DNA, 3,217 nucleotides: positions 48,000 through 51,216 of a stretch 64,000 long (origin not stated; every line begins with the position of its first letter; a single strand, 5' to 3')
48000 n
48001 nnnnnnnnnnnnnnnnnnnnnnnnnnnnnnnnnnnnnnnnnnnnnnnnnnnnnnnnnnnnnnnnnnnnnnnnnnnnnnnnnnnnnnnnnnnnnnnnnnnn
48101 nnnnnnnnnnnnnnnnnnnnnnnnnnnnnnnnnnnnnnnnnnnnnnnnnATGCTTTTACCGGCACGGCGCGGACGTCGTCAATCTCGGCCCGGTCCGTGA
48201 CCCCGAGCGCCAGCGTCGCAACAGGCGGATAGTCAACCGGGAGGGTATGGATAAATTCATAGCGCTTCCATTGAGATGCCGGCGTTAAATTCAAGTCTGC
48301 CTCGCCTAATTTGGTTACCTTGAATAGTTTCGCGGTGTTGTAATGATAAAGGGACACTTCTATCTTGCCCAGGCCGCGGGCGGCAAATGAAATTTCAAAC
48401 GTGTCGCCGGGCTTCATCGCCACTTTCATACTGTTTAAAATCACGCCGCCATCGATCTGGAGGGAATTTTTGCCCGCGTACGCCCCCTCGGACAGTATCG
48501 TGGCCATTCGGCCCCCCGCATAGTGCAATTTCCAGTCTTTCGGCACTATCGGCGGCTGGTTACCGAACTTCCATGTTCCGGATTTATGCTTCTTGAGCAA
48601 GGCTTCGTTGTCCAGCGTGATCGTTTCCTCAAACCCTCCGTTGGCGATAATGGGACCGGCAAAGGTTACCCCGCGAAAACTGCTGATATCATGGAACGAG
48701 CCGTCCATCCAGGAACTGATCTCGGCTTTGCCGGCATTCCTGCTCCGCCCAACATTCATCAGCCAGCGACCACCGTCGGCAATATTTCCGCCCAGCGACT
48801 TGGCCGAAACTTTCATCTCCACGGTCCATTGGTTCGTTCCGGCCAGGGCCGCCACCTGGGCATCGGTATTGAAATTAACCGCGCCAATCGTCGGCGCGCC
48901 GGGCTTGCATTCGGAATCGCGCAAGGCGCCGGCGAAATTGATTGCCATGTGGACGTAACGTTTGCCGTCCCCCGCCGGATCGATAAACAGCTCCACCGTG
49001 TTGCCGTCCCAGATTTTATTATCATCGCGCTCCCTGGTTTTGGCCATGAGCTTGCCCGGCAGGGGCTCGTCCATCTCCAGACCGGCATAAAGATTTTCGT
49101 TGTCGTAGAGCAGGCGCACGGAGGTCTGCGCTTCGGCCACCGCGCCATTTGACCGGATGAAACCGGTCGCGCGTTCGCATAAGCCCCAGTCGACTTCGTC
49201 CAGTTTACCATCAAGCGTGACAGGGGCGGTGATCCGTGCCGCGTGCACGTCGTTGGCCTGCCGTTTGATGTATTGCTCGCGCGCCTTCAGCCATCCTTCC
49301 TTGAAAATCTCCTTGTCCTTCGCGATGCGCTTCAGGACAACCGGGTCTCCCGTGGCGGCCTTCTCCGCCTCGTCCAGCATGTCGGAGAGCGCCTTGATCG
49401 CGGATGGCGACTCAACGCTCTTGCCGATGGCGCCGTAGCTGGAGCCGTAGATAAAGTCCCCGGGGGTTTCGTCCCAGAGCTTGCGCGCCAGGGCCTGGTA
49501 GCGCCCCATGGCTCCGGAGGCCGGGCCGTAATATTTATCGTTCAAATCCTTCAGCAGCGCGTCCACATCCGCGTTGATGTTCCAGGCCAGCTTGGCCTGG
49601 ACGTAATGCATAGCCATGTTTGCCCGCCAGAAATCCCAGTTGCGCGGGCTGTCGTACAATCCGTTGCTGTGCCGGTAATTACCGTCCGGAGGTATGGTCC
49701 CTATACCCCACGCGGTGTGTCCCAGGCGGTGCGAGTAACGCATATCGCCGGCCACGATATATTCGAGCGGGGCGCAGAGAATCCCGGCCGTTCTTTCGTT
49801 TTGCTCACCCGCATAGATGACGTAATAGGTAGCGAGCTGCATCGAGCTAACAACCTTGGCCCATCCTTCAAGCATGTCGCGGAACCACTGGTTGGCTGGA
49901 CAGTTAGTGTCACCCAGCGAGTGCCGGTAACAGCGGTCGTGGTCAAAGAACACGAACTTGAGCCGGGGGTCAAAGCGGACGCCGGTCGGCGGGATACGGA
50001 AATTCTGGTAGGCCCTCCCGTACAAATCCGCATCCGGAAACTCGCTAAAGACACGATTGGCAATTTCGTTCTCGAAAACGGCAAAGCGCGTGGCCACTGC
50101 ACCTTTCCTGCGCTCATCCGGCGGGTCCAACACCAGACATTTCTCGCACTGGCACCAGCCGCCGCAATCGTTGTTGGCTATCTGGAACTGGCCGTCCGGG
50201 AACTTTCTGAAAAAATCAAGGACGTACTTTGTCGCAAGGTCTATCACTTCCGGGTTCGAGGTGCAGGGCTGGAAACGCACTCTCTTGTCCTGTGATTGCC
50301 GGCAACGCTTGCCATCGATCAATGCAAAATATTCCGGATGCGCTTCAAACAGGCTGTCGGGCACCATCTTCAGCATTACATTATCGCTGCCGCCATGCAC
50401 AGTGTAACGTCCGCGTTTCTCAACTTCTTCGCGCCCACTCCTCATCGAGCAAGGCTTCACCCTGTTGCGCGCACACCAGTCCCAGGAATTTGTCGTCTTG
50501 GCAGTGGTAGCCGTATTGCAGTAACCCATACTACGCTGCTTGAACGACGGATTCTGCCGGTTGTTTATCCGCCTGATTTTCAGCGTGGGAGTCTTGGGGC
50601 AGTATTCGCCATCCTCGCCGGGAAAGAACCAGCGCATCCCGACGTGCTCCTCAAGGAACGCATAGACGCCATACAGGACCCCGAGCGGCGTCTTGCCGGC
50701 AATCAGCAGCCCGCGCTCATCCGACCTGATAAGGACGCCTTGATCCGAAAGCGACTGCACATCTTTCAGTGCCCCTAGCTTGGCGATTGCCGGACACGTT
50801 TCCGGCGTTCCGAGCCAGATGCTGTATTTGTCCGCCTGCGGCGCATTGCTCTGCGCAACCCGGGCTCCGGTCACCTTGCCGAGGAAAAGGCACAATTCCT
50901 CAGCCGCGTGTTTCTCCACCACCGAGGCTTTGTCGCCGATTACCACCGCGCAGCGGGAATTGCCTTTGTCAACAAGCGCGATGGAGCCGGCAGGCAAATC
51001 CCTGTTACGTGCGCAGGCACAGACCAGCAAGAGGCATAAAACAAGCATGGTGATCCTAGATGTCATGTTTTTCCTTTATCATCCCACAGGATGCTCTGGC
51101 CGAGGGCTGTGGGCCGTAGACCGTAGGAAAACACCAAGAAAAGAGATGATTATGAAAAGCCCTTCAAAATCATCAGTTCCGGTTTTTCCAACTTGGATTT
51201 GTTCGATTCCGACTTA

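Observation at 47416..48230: Esterase domain exists both as a stand-alone gene and as a C-terminal fusion on one of two otherwise near-identical giants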

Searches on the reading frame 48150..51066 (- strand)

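Call 18: search_solved_structures(query=window:48150-51066:-, max_evalue=0.01)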
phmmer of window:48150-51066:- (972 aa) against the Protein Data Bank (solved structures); distinct sequences matched with E-value up to 0.01: 0.

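Call 30: find_related_loci(query=A1, collection=genome_contigs, flank=10000)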
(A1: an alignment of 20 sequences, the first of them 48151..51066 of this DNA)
Query A1 (972 aa) in genome_contigs; peptide patterns used: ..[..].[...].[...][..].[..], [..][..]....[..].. (x = any residue, [..] = any of these).
256 stretches matched a pattern; 204 encode a relative of the query (tblastn E <= 1e-3); the best 80 are kept; 80 distinct loci.
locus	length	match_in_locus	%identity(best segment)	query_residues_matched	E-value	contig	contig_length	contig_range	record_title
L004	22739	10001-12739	43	31-971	0e+0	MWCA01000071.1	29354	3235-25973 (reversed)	MAG: Lentisphaerae bacterium ADurb.Bin242 BWY31_contig000071, whole genome shotgun sequence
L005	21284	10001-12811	36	3-969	0e+0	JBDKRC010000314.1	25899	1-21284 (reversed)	MAG: Armatimonadia bacterium isolate 5_bin.152 c_000002115461, whole genome shotgun sequence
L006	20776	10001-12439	39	29-844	3e-179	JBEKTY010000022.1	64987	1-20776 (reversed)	MAG: Thermoguttaceae bacterium isolate SPRUCE 569 SPRUCE_569_22, whole genome shotgun sequence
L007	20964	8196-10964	35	26-969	5e-176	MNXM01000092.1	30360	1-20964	MAG: Armatimonadetes bacterium CG2_30_59_28 cg2_3.0_scaffold_861_c, whole genome shotgun sequence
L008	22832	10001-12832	35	26-965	2e-173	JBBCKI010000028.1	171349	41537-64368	MAG: Chthoniobacteraceae bacterium isolate MAG_CPB_33 P10B_000000023169, whole genome shotgun sequence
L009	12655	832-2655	43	3-603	1e-162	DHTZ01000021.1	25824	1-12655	MAG TPA_asm: Lentisphaeria bacterium UBA5247 UBA5247_contig_2541, whole genome shotgun sequence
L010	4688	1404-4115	34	10-910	4e-164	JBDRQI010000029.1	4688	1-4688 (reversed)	MAG: Candidatus Omnitrophota bacterium isolate MEGAHIT-group-2.36 k141_1187145, whole genome shotgun sequence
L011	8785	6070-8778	34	4-964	3e-153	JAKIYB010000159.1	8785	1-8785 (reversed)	MAG: Armatimonadota bacterium isolate UR.bin144 NODE_159_length_8785_cov_2.008957, whole genome shotgun sequence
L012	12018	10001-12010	38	7-681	4e-143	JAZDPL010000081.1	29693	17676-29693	MAG: Candidatus Omnitrophota bacterium isolate MEGAHIT-group-0.834 k141_20089352, whole genome shotgun sequence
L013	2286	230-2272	39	9-699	9e-150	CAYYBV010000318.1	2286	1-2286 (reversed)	MAG TPA_asm: uncultured Verrucomicrobiota bacterium isolate SRP263991_co4_99 genome assembly, contig: NODE_82388_length_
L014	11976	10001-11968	38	26-681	1e-138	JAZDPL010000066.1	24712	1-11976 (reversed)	MAG: Candidatus Omnitrophota bacterium isolate MEGAHIT-group-0.834 k141_8087980, whole genome shotgun sequence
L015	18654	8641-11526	37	26-968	0e+0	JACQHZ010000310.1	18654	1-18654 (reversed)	MAG: Verrucomicrobia bacterium isolate NC_groundwater_1112_Ag_S2p5_58_80 S_2p5_S6_coassembly_k141_3061965, whole genome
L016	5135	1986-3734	41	7-593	4e-138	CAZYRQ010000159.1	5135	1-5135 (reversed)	MAG TPA_asm: uncultured Lentisphaerales bacterium isolate SRP294416_co3_199 genome assembly, contig: NODE_40965_length_5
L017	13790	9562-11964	34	28-815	1e-134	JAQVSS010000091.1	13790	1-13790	MAG: Kiritimatiellae bacterium isolate STF1_28 NODE_12677_length_13790_cov_3.733221_Sandtown_F1, whole genome shotgun se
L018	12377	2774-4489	41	27-597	2e-133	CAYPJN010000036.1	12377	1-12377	MAG TPA_asm: uncultured Lentisphaerales bacterium isolate binchicken_co39_275 genome assembly, contig: NODE_12209_length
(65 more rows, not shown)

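Call 50: predict_structure(alignment_id=A2)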
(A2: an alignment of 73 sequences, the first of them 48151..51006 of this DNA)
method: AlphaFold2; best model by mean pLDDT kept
length: 952 residues; sequences in the alignment: 73
mean_pLDDT: 90.8   pTM: 0.85
mean pLDDT of the five models: 90.8, 90.6, 90.3, 90.1, 90.0
residues with pLDDT >= 90: 653; 70-90: 250; 50-70: 43; < 50: 6
segments of 3 or more residues with pLDDT < 50: 1-5
pLDDT, mean of each block of 10 residues (from residue 1): 59 97 97 98 98 95 98 97 97 97 98 98 98 97 96 95 89 96 84 89 80 95 97 89 86 98 96 91 89 92 91 98 97 89 95 91 90 93 94 79 71 95 98 94 89 91 97 98 98 98 94 79 81 79 98 98 97 87 77 93 89 85 90 96 96 95 91 93 93 95 81 95 94 96 86 94 89 85 80 87 81 89 88 82 81 93 78 92 94 90 77 88 89 94 89 56
secondary structure, 60 per line:
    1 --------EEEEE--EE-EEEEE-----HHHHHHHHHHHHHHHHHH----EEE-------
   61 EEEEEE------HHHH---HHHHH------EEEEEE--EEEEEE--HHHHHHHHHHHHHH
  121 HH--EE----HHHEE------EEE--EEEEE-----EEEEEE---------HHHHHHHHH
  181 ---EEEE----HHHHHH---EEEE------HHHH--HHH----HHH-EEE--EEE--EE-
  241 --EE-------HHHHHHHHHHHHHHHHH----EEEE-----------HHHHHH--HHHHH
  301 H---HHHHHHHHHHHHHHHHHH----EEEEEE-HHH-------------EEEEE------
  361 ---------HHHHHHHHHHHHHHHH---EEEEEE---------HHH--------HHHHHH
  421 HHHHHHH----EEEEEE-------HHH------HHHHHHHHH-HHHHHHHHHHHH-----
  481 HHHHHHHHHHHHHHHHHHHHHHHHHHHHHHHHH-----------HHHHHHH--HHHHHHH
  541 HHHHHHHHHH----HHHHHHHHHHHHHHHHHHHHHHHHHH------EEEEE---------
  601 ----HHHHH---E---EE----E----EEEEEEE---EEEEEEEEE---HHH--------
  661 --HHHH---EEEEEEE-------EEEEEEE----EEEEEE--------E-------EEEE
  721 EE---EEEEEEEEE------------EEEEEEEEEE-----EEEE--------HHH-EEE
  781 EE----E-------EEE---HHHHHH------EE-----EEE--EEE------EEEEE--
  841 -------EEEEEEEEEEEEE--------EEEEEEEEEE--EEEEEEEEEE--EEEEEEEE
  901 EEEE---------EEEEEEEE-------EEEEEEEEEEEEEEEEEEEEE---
elements in order (helices of 4 or more, strands of 3 or more residues): E9-13 E19-23 H29-46 E51-53 E61-66 H73-76 H80-84 E91-96 E99-104 H107-122 E142-144 E147-151 E157-162 H172-180 E184-187 H192-197 E201-204 H211-214 E228-230 E233-235 H252-268 E273-276 H288-293 H296-301 H305-322 E327-332 E350-354 H370-385 E389-394 H415-427 E432-437 H454-462 H464-475 H481-513 H525-531 H534-550 H555-580 E587-591 H605-609 E628-634 E638-646 H663-666 E670-676 E684-690 E695-700 E717-722 E726-734 E747-756 E762-765 E778-782 E795-797 H801-806 E820-822 E825-827 E834-838 E848-860 E869-878 E881-890 E893-904 E914-921 E929-949

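Call 52: fold_search(model_id=the predicted structure, library=pdb)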
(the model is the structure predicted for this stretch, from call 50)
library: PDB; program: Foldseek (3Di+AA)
matches with E <= 10: 1538; with E <= 0.001: 334
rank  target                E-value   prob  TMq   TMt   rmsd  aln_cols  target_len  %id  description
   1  4zmh_A                1.9e-22  1.00  0.37  0.37  20.1      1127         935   10  Crystal structure of a five-domain GH115 alpha-Glucuronidase from the Marine Bacterium Saccharophagus degradans 2-40T (released 2016-05-04)
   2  4zmh_B                1.4e-21  1.00  0.37  0.37  19.9      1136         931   10  Crystal structure of a five-domain GH115 alpha-Glucuronidase from the Marine Bacterium Saccharophagus degradans 2-40T (released 2016-05-04)
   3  6nps_A                3.4e-20  1.00  0.35  0.34  21.5      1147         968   10  Crystal structure of GH115 enzyme AxyAgu115A from Amphibacillus xylanus (released 2020-07-15)
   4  6nps_B                4.4e-20  1.00  0.33  0.33  22.0      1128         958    9  Crystal structure of GH115 enzyme AxyAgu115A from Amphibacillus xylanus (released 2020-07-15)
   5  4c90_B                2.1e-16  1.00  0.40  0.46  15.0      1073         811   11  Evidence that GH115 alpha-glucuronidase activity is dependent on conformational flexibility (released 2013-11-13)
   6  4c91_A                2.6e-16  1.00  0.39  0.45  15.1      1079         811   10  Evidence that GH115 alpha-glucuronidase activity is dependent on conformational flexibility (released 2013-11-13)
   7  7pxq                  3.0e-16  1.00  0.39  0.44  15.5      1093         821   10  GH115 alpha-1,2-glucuronidase D303A (released 2022-01-19)
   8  7pug_A                7.5e-16  1.00  0.37  0.42  17.6      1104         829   10  GH115 alpha-1,2-glucuronidase in complex with xylopentaose (released 2022-01-19)
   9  4c90_A                1.2e-15  1.00  0.33  0.37  19.2      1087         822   10  Evidence that GH115 alpha-glucuronidase activity is dependent on conformational flexibility (released 2013-11-13)
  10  5by3                  3.2e-15  1.00  0.39  0.48  15.3       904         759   11  A novel family GH115 4-O-Methyl-alpha-glucuronidase, BtGH115A, with specificity for decorated arabinogalactans (released 2015-07-22)
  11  4c91_B                3.4e-15  1.00  0.40  0.46  14.9      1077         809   10  Evidence that GH115 alpha-glucuronidase activity is dependent on conformational flexibility (released 2013-11-13)
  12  1mqq                  8.4e-15  1.00  0.37  0.50   7.6       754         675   12  THE CRYSTAL STRUCTURE OF ALPHA-D-GLUCURONIDASE FROM BACILLUS STEAROTHERMOPHILUS T-1 COMPLEXED WITH GLUCURONIC ACID (released 2003-09-17)
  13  1k9d                  1.5e-14  1.00  0.37  0.50   7.3       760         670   12  The 1.7 A crystal structure of alpha-D-glucuronidase, a family-67 glycoside hydrolase from Bacillus stearothermophilus T (released 2002-10-29)
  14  1k9e                  1.7e-14  1.00  0.37  0.50   7.8       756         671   11  Crystal structure of a mutated family-67 alpha-D-glucuronidase (E285N) from Bacillus stearothermophilus T-6, complexed w (released 2002-10-29)
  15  1mqp                  2.7e-14  1.00  0.37  0.50   7.1       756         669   11  THE CRYSTAL STRUCTURE OF ALPHA-D-GLUCURONIDASE FROM BACILLUS STEAROTHERMOPHILUS T-6 (released 2003-09-23)
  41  1i82_A                1.6e-10  1.00  0.16  0.75   4.2       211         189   19  FAMILY 9 CARBOHYDRATE-BINDING MODULE FROM THERMOTOGA MARITIMA XYLANASE 10A WITH CELLOBIOSE (released 2001-06-13)
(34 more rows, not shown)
